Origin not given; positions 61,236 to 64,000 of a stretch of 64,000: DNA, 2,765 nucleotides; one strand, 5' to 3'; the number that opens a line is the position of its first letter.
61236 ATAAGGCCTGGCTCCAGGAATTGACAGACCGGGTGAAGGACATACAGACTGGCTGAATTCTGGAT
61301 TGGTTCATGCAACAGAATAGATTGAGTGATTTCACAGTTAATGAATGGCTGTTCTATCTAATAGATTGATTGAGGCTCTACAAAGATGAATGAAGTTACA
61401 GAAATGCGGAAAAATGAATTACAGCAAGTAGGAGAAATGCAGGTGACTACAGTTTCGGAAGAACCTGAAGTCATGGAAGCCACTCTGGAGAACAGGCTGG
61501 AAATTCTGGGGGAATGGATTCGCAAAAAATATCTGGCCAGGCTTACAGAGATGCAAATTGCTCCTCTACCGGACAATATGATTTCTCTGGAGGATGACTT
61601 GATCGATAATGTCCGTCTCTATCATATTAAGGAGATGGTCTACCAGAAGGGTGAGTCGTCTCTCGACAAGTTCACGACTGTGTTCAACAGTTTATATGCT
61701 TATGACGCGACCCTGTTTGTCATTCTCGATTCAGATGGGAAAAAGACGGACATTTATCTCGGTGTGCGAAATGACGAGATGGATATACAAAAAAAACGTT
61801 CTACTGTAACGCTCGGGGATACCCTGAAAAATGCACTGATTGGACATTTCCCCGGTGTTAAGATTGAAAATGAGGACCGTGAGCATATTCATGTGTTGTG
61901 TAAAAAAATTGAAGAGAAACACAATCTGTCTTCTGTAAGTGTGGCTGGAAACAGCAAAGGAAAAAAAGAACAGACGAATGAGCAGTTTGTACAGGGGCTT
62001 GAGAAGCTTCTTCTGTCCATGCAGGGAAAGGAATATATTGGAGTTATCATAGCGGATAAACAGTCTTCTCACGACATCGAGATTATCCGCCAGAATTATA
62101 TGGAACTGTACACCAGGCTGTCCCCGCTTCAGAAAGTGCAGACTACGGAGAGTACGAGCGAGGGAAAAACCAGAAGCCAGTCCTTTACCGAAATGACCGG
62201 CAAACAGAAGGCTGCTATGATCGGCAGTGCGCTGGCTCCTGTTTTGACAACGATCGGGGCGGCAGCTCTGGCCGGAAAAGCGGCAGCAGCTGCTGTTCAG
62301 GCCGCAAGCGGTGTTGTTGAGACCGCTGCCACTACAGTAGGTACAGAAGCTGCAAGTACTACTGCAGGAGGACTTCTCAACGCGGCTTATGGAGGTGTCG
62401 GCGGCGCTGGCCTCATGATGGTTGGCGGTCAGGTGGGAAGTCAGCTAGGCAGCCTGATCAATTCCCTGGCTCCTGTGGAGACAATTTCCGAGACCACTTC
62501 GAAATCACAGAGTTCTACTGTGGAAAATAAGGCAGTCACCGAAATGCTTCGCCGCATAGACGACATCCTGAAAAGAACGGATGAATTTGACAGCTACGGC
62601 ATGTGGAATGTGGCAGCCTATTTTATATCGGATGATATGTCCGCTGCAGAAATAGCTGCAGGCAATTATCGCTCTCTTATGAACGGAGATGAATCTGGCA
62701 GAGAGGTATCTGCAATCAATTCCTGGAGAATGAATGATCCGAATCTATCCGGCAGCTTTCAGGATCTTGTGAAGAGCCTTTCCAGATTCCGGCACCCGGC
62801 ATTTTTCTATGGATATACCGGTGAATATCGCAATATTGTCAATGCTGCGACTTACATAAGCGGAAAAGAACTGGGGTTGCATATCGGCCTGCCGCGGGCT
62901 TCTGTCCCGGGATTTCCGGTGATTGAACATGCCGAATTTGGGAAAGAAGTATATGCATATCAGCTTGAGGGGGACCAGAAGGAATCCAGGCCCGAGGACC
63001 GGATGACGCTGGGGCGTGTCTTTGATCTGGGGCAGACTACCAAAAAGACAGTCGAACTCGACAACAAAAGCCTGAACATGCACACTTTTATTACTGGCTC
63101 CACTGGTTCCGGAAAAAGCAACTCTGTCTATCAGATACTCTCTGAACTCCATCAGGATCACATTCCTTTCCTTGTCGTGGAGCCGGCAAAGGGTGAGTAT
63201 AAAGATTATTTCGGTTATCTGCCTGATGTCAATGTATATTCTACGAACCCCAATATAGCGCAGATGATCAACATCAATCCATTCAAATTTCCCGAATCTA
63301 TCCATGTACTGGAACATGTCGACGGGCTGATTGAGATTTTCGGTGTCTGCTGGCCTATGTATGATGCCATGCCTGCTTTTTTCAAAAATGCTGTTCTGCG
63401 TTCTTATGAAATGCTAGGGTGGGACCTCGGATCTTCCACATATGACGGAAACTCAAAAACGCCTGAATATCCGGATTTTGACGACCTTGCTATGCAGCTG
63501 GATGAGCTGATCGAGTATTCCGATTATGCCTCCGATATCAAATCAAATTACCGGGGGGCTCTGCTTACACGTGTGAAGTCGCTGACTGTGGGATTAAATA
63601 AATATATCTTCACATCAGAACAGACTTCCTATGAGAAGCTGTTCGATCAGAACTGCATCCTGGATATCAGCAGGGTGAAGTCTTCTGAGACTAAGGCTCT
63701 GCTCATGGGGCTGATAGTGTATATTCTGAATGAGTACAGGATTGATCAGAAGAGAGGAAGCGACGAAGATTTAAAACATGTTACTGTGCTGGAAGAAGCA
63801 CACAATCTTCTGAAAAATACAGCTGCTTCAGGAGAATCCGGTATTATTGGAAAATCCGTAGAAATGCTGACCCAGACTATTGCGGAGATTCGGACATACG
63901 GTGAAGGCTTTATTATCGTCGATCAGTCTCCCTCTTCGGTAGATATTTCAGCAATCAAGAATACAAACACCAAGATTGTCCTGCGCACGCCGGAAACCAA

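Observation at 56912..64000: Candidate operon: multi-zinc-ribbon protein, GTPase with DUF697-like membrane tail, 551-aa P-loop-less protein and HerA-like ATPase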

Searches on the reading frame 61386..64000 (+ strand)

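Call 5: search_protein_families(library=pfam, proteins=[window:61386-64000:+], max_evalue=0.01)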
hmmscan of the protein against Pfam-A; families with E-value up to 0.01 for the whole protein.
window:61386-64000:+ (871 aa): 6 families
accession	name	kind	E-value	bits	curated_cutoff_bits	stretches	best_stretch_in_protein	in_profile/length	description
PF01935.23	DUF87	-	8.5e-13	49.3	23.2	1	550-774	8-213/220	Helicase HerA, central domain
PF10412.15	TrwB_AAD_bind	-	0.00031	20.2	20.5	1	556-609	7-59/387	Type IV secretion-system coupling protein DNA-binding domain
PF01580.24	FtsK_SpoIIIE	-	0.00079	19.4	24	1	551-609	25-88/221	FtsK/SpoIIIE family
PF13401.12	AAA_22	-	0.001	19.8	27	0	566-604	7-45/130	AAA domain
PF00437.27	T2SSE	-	0.0015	17.7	24.9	1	564-599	142-177/370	Type II/IV secretion system protein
PF05872.18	HerA_C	-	0.0018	17.4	22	0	551-598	8-55/502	Helicase HerA-like C-terminal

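Call 6: search_protein_families(library=padloc, proteins=[window:61386-64000:+], max_evalue=0.01)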
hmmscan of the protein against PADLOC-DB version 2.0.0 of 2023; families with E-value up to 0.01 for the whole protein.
window:61386-64000:+ (871 aa): 16 families
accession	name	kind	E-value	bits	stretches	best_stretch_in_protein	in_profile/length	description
PDLC04105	HerA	-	1.4e-18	64.8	2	532-610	136-212/576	-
PDLC04140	mad8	-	1.2e-12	46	1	554-868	18-253/314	mads_8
PDLC04100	HerA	-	1.2e-09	35.5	2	758-867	404-507/580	-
PDLC02185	HerA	-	3.8e-09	33.8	2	758-867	410-513/585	-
PDLC04098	HerA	-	2.6e-08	30.9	1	755-865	485-596/686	-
PDLC04102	HerA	-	4.8e-08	29.8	1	560-636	171-254/654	-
PDLC01055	HerA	-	1.4e-07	28.7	2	744-869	370-484/532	Type III coevolved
PDLC04106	HerA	-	1.8e-07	28.1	1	757-859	472-572/667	-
PDLC04103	HerA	-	6.4e-07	26.1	1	528-607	138-214/579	-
PDLC04101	HerA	-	6.7e-07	26.4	1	536-607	142-211/400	-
PDLC04107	HerA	-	1.7e-06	25.3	1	536-607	143-212/306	-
PDLC04097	HerA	-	3.8e-06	23.8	1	716-855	396-530/618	-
PDLC04099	HerA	-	5.6e-06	23.8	1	548-607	154-212/214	-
PDLC02188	HerA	-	0.00017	18.6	1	559-587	138-167/578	-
PDLC04104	HerA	-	0.00095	16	1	758-867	184-288/379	-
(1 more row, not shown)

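Call 7: search_protein_families(library=ncbifam, proteins=[window:61386-64000:+], max_evalue=0.01)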
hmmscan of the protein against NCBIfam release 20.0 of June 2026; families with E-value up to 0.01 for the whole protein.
window:61386-64000:+ (871 aa): 7 families
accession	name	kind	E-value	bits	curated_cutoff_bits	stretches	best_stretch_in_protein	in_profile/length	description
NF053655.1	CedD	equivalog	8.7e-25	87.4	600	2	702-865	329-476/527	DNA-translocating ATPase CedD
NF033849.1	ser_rich_anae_1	subfamily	1.1e-17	62.8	650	1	253-868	488-1090/1163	serine-rich protein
NF042943.1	HerA_antiphage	equivalog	4.1e-09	35.6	800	2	758-867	398-501/566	anti-phage-associated helicase HerA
NF040937.1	HerA_Thermprot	equivalog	2.1e-07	29.7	800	1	758-868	311-414/487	DNA double-strand break repair helicase HerA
NF042944.1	HerA_antiphage_2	equivalog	4.7e-05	22.3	850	0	556-587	127-159/576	anti-phage-associated helicase HerA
NF040819.1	helicase_HerA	equivalog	5.2e-05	21.9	970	0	801-867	407-466/561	DNA double-strand break repair helicase HerA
TIGR02533.1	type_II_gspE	equivalog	0.0078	14.9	630.25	0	568-599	247-278/486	type II secretion system ATPase GspE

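Call 11: find_homologous_proteins(query=window:61386-64000:+, max_evalue=0.00001)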
Query window:61386-64000:+ (871 aa): 1241 proteins with E <= 0.00001 among 8000 candidates; the best 120 are listed.
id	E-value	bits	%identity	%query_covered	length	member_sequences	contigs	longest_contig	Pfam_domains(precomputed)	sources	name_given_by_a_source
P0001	0.0e+0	1845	95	100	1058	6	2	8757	PF10412.16,PF01935.24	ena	-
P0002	0.0e+0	1390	73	99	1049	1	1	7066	PF10412.16,PF01935.24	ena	-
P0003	0.0e+0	1336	71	99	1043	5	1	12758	PF01935.24,PF01580.25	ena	-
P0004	0.0e+0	1325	69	100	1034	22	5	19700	PF10412.16,PF01935.24,PF01580.25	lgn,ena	-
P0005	0.0e+0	1264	67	97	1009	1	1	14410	PF10412.16,PF01935.24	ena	-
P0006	0.0e+0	1263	68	100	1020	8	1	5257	PF10412.16,PF01935.24,PF01580.25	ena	-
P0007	0.0e+0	1260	67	99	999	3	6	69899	PF10412.16,PF01935.24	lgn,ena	-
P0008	0.0e+0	1255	68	96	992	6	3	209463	PF10412.16,PF01935.24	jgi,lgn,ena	-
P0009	0.0e+0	1255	67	99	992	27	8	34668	PF10412.16,PF01935.24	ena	-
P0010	0.0e+0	1254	67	99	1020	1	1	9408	PF10412.16,PF01935.24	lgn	-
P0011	0.0e+0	1253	67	98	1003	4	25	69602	PF10412.16,PF01935.24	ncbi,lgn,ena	-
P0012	0.0e+0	1252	67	99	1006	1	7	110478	PF10412.16,PF01935.24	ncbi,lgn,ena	-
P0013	0.0e+0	1252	67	99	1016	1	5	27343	PF10412.16,PF01935.24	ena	-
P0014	0.0e+0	1252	68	99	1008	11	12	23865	PF10412.16,PF01935.24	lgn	-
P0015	0.0e+0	1252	68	97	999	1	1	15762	PF10412.16,PF01935.24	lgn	-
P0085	0.0e+0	1240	67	98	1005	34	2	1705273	PF10412.16,PF01935.24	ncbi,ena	-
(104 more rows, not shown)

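Call 12: find_encoding_contigs(protein=P0001, flank=10000, max_places=3)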
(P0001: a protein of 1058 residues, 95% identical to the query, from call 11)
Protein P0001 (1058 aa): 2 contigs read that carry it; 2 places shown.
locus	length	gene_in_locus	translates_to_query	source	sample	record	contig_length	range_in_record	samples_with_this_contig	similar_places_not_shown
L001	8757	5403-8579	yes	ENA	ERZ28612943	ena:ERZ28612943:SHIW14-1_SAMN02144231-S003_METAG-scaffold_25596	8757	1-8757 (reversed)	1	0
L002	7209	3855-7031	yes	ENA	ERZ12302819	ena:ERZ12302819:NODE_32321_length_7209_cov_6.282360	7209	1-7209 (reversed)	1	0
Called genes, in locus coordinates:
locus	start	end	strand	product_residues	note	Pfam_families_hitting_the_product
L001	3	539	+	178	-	?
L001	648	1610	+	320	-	-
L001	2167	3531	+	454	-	PF03193:RsgA_GTPase (faint), PF13191:AAA_16 (faint), PF01926:MMR_HSR1, PF02421:FeoB_N (weak), PF04548:AIG1, PF05128:DUF697 (weak)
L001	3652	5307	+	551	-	-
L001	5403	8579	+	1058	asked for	PF01935:DUF87, PF10412:TrwB_AAD_bind (faint)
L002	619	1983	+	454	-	PF03193:RsgA_GTPase (faint), PF13191:AAA_16 (faint), PF01926:MMR_HSR1, PF02421:FeoB_N (weak), PF04548:AIG1, PF05128:DUF697 (weak)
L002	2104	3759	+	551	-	-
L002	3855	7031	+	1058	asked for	PF01935:DUF87, PF10412:TrwB_AAD_bind (faint)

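Call 13: find_encoding_contigs(protein=P0085, flank=10000, max_places=3)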
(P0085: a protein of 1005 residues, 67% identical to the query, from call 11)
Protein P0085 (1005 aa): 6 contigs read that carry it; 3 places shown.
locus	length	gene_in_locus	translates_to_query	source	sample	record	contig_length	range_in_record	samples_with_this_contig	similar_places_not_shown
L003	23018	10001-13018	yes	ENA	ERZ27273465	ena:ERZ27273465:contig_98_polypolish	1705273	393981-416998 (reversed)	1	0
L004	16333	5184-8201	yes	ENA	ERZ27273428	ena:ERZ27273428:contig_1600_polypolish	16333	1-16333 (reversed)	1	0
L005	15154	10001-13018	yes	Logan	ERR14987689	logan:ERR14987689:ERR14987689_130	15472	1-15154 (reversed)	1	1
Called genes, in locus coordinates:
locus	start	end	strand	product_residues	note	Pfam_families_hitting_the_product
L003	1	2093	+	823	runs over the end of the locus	PF09823:DUF2357, PF04411:PDDEXK_7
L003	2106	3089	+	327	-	PF16902:FokI_D3 (weak), PF13280:WYL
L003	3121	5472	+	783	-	PF13166:AAA_13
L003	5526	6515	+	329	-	PF14280:DUF4365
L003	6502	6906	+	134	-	-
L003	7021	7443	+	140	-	-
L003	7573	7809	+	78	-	PF13411:MerR_1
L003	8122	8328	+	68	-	PF01381:HTH_3 (weak)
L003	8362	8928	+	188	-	-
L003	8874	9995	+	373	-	-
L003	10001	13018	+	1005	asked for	PF01935:DUF87, PF10412:TrwB_AAD_bind (faint)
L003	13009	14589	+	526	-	-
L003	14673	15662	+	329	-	PF00589:Phage_integrase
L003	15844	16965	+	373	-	PF13271:DUF4062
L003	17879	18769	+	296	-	PF02661:Fic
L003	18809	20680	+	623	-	PF04851:ResIII (faint), PF07088:GvpD_P-loop (weak), PF09848:SLFN-g3_helicase, PF13401:AAA_22 (weak)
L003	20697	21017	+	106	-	PF12643:MazG-like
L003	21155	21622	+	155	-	PF01451:LMWPc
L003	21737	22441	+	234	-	PF00912:Transgly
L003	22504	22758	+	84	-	PF07873:YabP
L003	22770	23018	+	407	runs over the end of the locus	PF06898:YqfD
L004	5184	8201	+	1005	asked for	PF01935:DUF87, PF10412:TrwB_AAD_bind (faint)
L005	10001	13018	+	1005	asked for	PF01935:DUF87, PF10412:TrwB_AAD_bind (faint)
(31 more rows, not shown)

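Call 24: find_encoding_contigs(protein=P0003, flank=10000, max_places=2)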
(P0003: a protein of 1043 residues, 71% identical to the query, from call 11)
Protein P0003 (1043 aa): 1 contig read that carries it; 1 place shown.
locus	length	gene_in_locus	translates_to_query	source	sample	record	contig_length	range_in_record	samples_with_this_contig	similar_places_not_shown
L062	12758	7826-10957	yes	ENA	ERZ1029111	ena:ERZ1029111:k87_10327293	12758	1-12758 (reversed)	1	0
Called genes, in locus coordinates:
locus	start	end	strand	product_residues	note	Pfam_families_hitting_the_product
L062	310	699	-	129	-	PF14567:SUKH_5, PF09346:SMI1_KNR4, PF14568:SUKH_6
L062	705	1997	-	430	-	PF14411:LHH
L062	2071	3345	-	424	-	-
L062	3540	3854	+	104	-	-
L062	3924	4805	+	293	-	-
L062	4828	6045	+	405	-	-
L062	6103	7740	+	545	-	-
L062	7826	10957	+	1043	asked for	PF01580:FtsK_SpoIIIE (weak), PF01935:DUF87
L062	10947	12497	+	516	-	-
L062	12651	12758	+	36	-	?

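Call 25: find_encoding_contigs(protein=P0004, flank=10000, max_places=3)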
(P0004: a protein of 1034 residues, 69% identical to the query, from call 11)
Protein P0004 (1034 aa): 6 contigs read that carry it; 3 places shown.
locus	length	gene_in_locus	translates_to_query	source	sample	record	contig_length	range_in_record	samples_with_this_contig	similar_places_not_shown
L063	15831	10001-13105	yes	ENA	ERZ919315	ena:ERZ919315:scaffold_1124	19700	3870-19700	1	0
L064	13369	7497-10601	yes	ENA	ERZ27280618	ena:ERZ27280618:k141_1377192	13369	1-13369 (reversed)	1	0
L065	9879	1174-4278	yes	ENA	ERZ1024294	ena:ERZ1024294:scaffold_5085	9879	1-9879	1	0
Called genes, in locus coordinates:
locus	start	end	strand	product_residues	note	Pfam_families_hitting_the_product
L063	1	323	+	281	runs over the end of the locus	-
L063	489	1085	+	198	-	PF02353:CMAS (weak), PF03848:TehB, PF13489:Methyltransf_23, PF13847:Methyltransf_31 (weak), PF08241:Methyltransf_11, PF08242:Methyltransf_12, PF13649:Methyltransf_25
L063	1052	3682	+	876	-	PF00270:DEAD (faint), PF04851:ResIII, PF00271:Helicase_C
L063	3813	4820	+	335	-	-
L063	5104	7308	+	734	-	PF01844:HNH (faint)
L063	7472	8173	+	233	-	PF22507:DUF6994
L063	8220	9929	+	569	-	-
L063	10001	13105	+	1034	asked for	PF01580:FtsK_SpoIIIE (faint), PF01935:DUF87, PF10412:TrwB_AAD_bind (faint)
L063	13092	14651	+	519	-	-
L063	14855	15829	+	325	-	?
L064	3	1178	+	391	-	?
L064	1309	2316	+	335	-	-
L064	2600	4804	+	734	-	PF01844:HNH (faint)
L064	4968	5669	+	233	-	PF22507:DUF6994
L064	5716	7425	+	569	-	-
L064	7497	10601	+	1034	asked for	PF01580:FtsK_SpoIIIE (faint), PF01935:DUF87, PF10412:TrwB_AAD_bind (faint)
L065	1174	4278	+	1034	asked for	PF01580:FtsK_SpoIIIE (faint), PF01935:DUF87, PF10412:TrwB_AAD_bind (faint)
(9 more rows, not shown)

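Call 26: find_encoding_contigs(protein=P0002, flank=10000, max_places=2)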
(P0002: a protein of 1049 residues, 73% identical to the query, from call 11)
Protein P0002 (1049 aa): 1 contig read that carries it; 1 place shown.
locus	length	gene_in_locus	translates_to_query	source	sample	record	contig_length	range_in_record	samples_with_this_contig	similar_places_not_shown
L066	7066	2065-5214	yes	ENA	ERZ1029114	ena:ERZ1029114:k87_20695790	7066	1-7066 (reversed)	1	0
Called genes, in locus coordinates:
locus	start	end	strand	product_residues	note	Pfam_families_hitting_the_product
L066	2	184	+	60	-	?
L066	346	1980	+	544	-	-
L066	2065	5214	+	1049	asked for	PF01935:DUF87, PF10412:TrwB_AAD_bind (faint)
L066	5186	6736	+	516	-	-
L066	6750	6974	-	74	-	-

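Call 31: search_protein_families(library=pfam, proteins=[L066:5186-6736:+, P0001], max_evalue=0.05)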
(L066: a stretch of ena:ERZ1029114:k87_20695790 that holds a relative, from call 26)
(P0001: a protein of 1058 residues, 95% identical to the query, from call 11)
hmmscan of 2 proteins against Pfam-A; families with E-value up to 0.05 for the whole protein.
L066:5186-6736:+ (516 aa): 2 families
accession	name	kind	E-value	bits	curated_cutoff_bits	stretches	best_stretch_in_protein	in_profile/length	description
PF02910.25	Succ_DH_flav_C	-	0.0075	16.6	20.8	0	216-272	16-72/130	Fumarate reductase flavoprotein C-term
PF12807.12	eIF3_p135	-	0.024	15.2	22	1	277-335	38-96/171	Translation initiation factor eIF3 subunit 135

P0001 (1058 aa): 10 families
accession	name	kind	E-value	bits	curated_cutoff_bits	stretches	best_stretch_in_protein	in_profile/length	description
PF01935.23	DUF87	-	2.9e-13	50.9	23.2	1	549-776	4-215/220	Helicase HerA, central domain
PF10412.15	TrwB_AAD_bind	-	1.2e-06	28.1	20.5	1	555-609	6-59/387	Type IV secretion-system coupling protein DNA-binding domain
PF01580.24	FtsK_SpoIIIE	-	3.4e-05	23.8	24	1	550-590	25-65/221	FtsK/SpoIIIE family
PF13401.12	AAA_22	-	0.00021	22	27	1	566-604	7-45/130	AAA domain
PF05872.18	HerA_C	-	0.00073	18.7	22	0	553-599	10-56/502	Helicase HerA-like C-terminal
PF00437.27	T2SSE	-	0.0066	15.6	24.9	1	567-599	145-177/370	Type II/IV secretion system protein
PF00005.33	ABC_tran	-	0.0077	17.3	25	0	567-590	14-37/137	ABC transporter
PF19044.6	P-loop_TraG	-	0.0086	15.2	25.8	1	565-651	30-113/413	TraG P-loop domain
PF20720.3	nSTAND3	-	0.023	14.8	27.2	0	567-593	20-46/155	Novel STAND NTPase 3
PF13555.12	AAA_29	-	0.036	14.2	27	0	545-579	6-37/61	P-loop containing region of AAA domain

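Call 32: search_protein_families(library=padloc, proteins=[L066:5186-6736:+], max_evalue=0.05)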
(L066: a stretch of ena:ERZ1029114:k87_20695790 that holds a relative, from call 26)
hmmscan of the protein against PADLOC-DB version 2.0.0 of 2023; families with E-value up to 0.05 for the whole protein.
L066:5186-6736:+ (516 aa): 1 family
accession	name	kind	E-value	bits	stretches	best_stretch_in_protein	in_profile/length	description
PDLC03842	LeoB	-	0.00028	17.9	1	287-452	310-475/568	-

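Call 40: search_protein_families(library=pfam, alignment_id=A2, max_evalue=0.001)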
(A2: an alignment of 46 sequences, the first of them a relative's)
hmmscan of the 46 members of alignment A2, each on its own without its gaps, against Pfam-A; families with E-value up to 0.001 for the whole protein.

A. member 1, L003:12988-14589:+ (533 aa): 2 families
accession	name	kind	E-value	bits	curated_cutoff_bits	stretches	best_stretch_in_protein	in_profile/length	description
PF13441.11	Gly-zipper_YMGG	-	0.00027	21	28.9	1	422-465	3-44/45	YMGG-like Gly-zipper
PF21724.2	DUF6861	-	0.00049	20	28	0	407-526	27-146/194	Family of unknown function (DUF6861)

B. families by the number of members that match (of 46 scanned): 22 families
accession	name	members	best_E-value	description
PF13930.12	Endonuclea_NS_2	11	2e-20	DNA/RNA non-specific endonuclease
PF14411.12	LHH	5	1.5e-26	A nuclease of the HNH/ENDO VII superfamily with conserved LHH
PF01223.29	Endonuclease_NS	4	3.5e-07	DNA/RNA non-specific endonuclease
PF21724.2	DUF6861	4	1.6e-05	Family of unknown function (DUF6861)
PF12639.13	Colicin-DNase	2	1.9e-22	DNase/tRNase domain of colicin-like bacteriocin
PF14414.12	WHH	2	2.3e-12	A nuclease of the HNH/ENDO VII superfamily with conserved WHH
PF13488.11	Gly-zipper_Omp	2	5.3e-05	Glycine zipper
PF08241.18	Methyltransf_11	1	4.4e-22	Methyltransferase domain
PF13649.12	Methyltransf_25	1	2.6e-17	Methyltransferase domain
PF13489.12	Methyltransf_23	1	1.1e-15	Methyltransferase domain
PF13847.12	Methyltransf_31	1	5e-15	Methyltransferase domain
PF08242.18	Methyltransf_12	1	8.2e-15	Methyltransferase domain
PF01209.24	Ubie_methyltran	1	4.8e-07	ubiE/COQ5 methyltransferase family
PF05219.18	DREV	1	6.6e-07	DREV methyltransferase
PF01739.24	CheR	1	1.5e-05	CheR methyltransferase, SAM binding domain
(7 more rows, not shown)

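Call 41: search_solved_structures(query=P0001, max_evalue=0.01)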
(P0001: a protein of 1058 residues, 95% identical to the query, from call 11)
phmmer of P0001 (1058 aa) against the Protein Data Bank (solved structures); distinct sequences matched with E-value up to 0.01: 7.
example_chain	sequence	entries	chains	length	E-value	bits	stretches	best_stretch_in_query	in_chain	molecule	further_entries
8yho_A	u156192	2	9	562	5.5e-10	40.8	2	709-927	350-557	DUF87 domain-containing protein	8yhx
8wiv_A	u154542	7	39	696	1.2e-09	39.7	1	757-883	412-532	Helicase HerA central domain-containing protein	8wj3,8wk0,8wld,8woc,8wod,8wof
4d2i_A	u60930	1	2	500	2.1e-09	38.9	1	715-918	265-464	HERA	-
9x1l_A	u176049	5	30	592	5.9e-09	37.4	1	801-917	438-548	DNA helicase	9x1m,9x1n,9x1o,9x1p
8xau_A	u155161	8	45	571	2e-06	29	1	748-922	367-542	ATP-binding protein | HerA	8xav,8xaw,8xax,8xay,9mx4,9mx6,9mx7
9c1m_M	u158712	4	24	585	8.4e-06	27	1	772-917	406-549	ATP-binding protein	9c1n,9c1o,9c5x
8j4u_M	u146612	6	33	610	4.8e-05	24.4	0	789-921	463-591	Nucleoside triphosphate hydrolase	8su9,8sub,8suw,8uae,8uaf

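Call 58: search_protein_families(library=pfam, proteins=[L071:13361-14908:+, L071:14970-15347:+], max_evalue=0.001)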
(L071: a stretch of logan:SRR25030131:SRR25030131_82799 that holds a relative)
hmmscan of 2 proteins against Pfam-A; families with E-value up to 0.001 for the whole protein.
L071:13361-14908:+ (515 aa): 0 families

L071:14970-15347:+ (125 aa): 0 families
